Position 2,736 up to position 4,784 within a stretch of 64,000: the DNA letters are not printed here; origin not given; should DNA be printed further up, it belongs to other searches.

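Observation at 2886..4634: Divergent acyl-CoA mutase catalytic subunit, separated from its B12-binding partner by two genes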

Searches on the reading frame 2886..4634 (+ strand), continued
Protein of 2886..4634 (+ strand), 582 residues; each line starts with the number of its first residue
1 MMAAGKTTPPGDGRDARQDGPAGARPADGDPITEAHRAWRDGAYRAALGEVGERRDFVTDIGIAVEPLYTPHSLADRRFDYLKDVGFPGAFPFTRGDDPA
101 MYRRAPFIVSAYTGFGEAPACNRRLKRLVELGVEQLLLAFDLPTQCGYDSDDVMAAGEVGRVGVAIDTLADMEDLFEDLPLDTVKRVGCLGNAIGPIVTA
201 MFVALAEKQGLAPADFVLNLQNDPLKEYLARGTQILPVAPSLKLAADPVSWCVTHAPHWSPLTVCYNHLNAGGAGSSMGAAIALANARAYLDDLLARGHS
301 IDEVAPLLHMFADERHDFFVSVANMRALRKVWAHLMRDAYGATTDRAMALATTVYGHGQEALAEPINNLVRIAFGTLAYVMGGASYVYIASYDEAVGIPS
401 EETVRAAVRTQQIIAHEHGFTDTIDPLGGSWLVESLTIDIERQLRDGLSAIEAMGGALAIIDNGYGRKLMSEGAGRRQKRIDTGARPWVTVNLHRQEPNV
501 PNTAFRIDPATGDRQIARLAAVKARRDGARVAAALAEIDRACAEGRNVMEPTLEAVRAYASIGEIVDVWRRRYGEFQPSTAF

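Call 61: search_protein_families(library=pfam, proteins=[L033:17727-18908:+, L033:18961-19380:+, L033:19386-20531:+, L033:3028-4110:-, L023:8725-9750:-, L034:3812-4822:+, L021:6274-7365:+, L021:7259-8896:+, L030:7844-9163:+, L004:15912-17243:+], max_evalue=0.0001)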
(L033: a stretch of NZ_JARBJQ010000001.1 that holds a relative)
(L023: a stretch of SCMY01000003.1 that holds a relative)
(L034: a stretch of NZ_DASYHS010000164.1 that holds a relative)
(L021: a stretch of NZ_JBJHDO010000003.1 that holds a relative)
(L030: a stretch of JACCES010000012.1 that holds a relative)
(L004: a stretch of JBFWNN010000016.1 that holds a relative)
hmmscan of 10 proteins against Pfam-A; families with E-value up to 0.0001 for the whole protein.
L033:17727-18908:+ (393 aa): 5 families
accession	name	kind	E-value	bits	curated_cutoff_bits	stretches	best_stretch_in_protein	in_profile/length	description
PF00441.29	Acyl-CoA_dh_1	-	4.3e-44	150.7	22.4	1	243-390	1-148/150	Acyl-CoA dehydrogenase, C-terminal domain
PF02771.21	Acyl-CoA_dh_N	-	4.9e-31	107.9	22.9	1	19-132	2-113/113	Acyl-CoA dehydrogenase, N-terminal domain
PF02770.24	Acyl-CoA_dh_M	-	1.4e-25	89.7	33.3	1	136-231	1-97/97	Acyl-CoA dehydrogenase, middle domain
PF08028.16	Acyl-CoA_dh_2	-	3.3e-13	50.5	22.7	1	266-379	9-132/134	Acyl-CoA dehydrogenase, C-terminal domain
PF22924.1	ACOX_C_alpha1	-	2e-05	24.9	27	1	327-389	104-166/169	Acyl-CoA oxidase, C-alpha1 domain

L033:18961-19380:+ (139 aa): 2 families
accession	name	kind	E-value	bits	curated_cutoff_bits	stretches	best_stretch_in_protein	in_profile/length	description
PF01796.24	OB_ChsH2_C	-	6.8e-18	64.8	27.1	1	61-121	4-64/65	ChsH2, C-terminal OB-fold domain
PF12172.15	zf-ChsH2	-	1.3e-16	60.5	23.2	1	21-56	1-36/37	ChsH2, rubredoxin-like zinc ribbon domain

L033:19386-20531:+ (381 aa): 1 family
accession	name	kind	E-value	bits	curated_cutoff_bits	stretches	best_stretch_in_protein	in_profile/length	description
PF22691.2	Thiolase_C_1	-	1.9e-55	187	28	1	235-377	1-143/144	Thiolase C-terminal domain-like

L033:3028-4110:- (360 aa): 3 families
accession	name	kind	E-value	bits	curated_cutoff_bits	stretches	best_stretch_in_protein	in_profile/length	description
PF00441.29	Acyl-CoA_dh_1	-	1.9e-28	100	22.4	1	222-356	15-148/150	Acyl-CoA dehydrogenase, C-terminal domain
PF02771.21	Acyl-CoA_dh_N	-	4.1e-14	53.4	22.9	1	6-99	1-95/113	Acyl-CoA dehydrogenase, N-terminal domain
PF08028.16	Acyl-CoA_dh_2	-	1.2e-11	45.5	22.7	1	223-329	1-116/134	Acyl-CoA dehydrogenase, C-terminal domain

L023:8725-9750:- (341 aa): 1 family
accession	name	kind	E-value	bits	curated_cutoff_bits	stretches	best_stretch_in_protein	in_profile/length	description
PF08450.18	SGL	-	4.2e-58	197.3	26.3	1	70-325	2-245/246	SMP-30/Gluconolactonase/LRE-like region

L034:3812-4822:+ (336 aa): 3 families
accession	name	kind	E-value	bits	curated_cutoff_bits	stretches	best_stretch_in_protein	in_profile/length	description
PF00005.33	ABC_tran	-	2.1e-27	96.9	25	1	25-181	2-137/137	ABC transporter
PF08352.17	oligo_HPY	-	2.4e-17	63.5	27.1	1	232-298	1-65/65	Oligopeptide/dipeptide transporter, C-terminal region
PF13304.12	AAA_21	-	6.3e-06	26.9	27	1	141-216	226-303/304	AAA domain, putative AbiEii toxin, Type IV TA system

L021:6274-7365:+ (363 aa): 1 family
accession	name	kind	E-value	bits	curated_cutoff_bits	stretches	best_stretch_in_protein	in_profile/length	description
PF03812.18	KdgT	-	8.7e-103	344.3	25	1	18-325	4-303/305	2-keto-3-deoxygluconate permease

L021:7259-8896:+ (545 aa): 1 family
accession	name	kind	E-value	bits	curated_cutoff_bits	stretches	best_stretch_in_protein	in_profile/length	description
PF00171.27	Aldedh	-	1.4e-164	548.5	23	1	80-539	1-460/461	Aldehyde dehydrogenase family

L030:7844-9163:+ (439 aa): 3 families
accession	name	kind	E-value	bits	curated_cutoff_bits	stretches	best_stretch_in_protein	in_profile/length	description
PF00107.32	ADH_zinc_N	-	2.4e-17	63.5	31.8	1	268-384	1-116/129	Zinc-binding dehydrogenase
PF08240.17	ADH_N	-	1.1e-13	51.7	23.5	1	140-228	1-104/104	Alcohol dehydrogenase GroES-like domain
PF13602.12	ADH_zinc_N_2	-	2.3e-11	45.2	27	1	301-429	2-126/134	Zinc-binding dehydrogenase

L004:15912-17243:+ (443 aa): 2 families
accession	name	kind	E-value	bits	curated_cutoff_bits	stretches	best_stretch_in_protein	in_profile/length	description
PF01547.30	SBP_bac_1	-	9.8e-34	118.2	26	1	61-352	11-307/307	Bacterial extracellular solute-binding protein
PF13416.11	SBP_bac_8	-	2.5e-28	100.1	27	1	64-371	3-269/279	Bacterial extracellular solute-binding protein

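Call 63: search_protein_families(library=ncbifam, proteins=[L083:3834-4811:-, L001:8983-10014:+], max_evalue=1e-10)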
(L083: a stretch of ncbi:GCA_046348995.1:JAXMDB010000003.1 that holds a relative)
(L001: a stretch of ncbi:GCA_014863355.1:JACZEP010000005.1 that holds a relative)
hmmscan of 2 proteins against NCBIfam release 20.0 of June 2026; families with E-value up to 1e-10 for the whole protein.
L083:3834-4811:- (325 aa): 4 families
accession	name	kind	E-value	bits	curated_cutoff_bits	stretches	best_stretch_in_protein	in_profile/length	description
NF002564.0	PRK02190.1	subfamily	1.3e-57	195.3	302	1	28-317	26-305/307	agmatinase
TIGR01230.1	agmatinase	equivalog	6.2e-52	176.9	174.3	1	32-310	10-273/275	agmatinase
TIGR01227.1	hutG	equivalog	3.5e-38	131.5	229.15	1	31-309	31-305/307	formimidoylglutamase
TIGR01229.1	rocF_arginase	equivalog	8.3e-28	97.6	227.6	1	39-313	2-298/300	arginase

L001:8983-10014:+ (343 aa): 3 families
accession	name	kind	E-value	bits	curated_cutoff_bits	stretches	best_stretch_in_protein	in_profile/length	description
TIGR00750.1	lao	equivalog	1.6e-81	273.8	240.75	1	6-336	3-299/300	methylmalonyl Co-A mutase-associated GTPase MeaB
NF006958.0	PRK09435.1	equivalog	1e-57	195.7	329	1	5-338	21-327/333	methylmalonyl Co-A mutase-associated GTPase MeaB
NF045497.1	IsobCoAmut_IcmF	equivalog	3.3e-28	98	1500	1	7-196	155-350/1076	fused isobutyryl-CoA mutase/GTPase IcmF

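Call 64: search_dna_similar(query=window:2886-4634:+, collection=plasmids, mode=protein, max_evalue=1e-80, max_rows=40)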
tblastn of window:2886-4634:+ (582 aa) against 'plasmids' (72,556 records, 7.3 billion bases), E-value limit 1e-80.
Records with a match: 95; places in all: 102; records where one place covers at least 80% of the query: 95.
Best place of each record, by identity: <60% 95.
By first word of the organism name: Sinorhizobium 14; Sphingobium 12; Streptomyces 9; Azospirillum 8; Natrinema 7; Paraburkholderia 7; Ensifer 5; Natribaculum 3; Shinella 3; Haloarcula 2; and 23 more.
By predicted mobility (MOB-suite, as given by PLSDB): non-mobilizable 72; conjugative 17; mobilizable 6.
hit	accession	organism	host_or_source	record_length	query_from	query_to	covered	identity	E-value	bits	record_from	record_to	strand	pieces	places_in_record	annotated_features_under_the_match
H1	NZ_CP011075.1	Brevibacillus laterosporus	Oryza sativa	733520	20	577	96%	40.0%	4e-115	384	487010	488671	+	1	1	methylmalonyl-CoA mutase family protein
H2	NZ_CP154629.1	Acetoanaerobium noterae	cell culture,Sludge of a digestion ...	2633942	28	579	95%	39.9%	5e-122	404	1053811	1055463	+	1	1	none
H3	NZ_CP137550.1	Streptomyces sp. N50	Selaginella tamariscina,cell ...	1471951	33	582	95%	39.5%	2e-103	350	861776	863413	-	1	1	record has no annotation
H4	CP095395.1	Natribaculum longum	cell culture,saline soil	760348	25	576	95%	39.3%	2e-109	367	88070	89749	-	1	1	none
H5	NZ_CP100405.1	Haloarcula marina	cell culture,sediment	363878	32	581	95%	39.2%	2e-109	367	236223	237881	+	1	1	methylmalonyl-CoA mutase family protein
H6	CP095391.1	Natribaculum breve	cell culture,saline soil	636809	25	576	95%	39.1%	1e-108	365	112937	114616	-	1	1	none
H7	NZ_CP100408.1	Haloarcula marina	cell culture,sediment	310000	32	581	95%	39.1%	5e-109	366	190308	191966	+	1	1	methylmalonyl-CoA mutase family protein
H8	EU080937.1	haloarchaeon TuA4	-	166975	4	579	99%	37.3%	3e-100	341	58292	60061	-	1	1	record has no annotation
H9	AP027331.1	Sphingobium sp. TomTYG65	-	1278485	3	574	98%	37.4%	3e-102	346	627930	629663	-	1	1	methylmalonyl-CoA mutase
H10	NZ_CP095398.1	Natribaculum luteum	cell culture,brine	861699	25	576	95%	38.7%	1e-109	368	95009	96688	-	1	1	methylmalonyl-CoA mutase family protein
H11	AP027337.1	Sphingobium sp. TomTYG72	-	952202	16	574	96%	38.1%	2e-102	347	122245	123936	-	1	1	methylmalonyl-CoA mutase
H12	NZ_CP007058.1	Halostagnicola larsenii XH-48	-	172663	28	582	95%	38.4%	3e-111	372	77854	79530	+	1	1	methylmalonyl-CoA mutase family protein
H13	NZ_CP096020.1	Halocatena salina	cell culture,sediment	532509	28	579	95%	38.6%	2e-106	358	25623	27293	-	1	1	methylmalonyl-CoA mutase family protein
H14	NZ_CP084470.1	Natrinema salinisoli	cell culture,saline soil sediment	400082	34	581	94%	38.8%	3e-109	367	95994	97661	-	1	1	methylmalonyl-CoA mutase family protein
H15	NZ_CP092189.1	Deinococcus sp. KNUC1210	Setaria viridis,cell ...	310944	39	576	92%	39.5%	3e-100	340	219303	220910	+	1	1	methylmalonyl-CoA mutase family protein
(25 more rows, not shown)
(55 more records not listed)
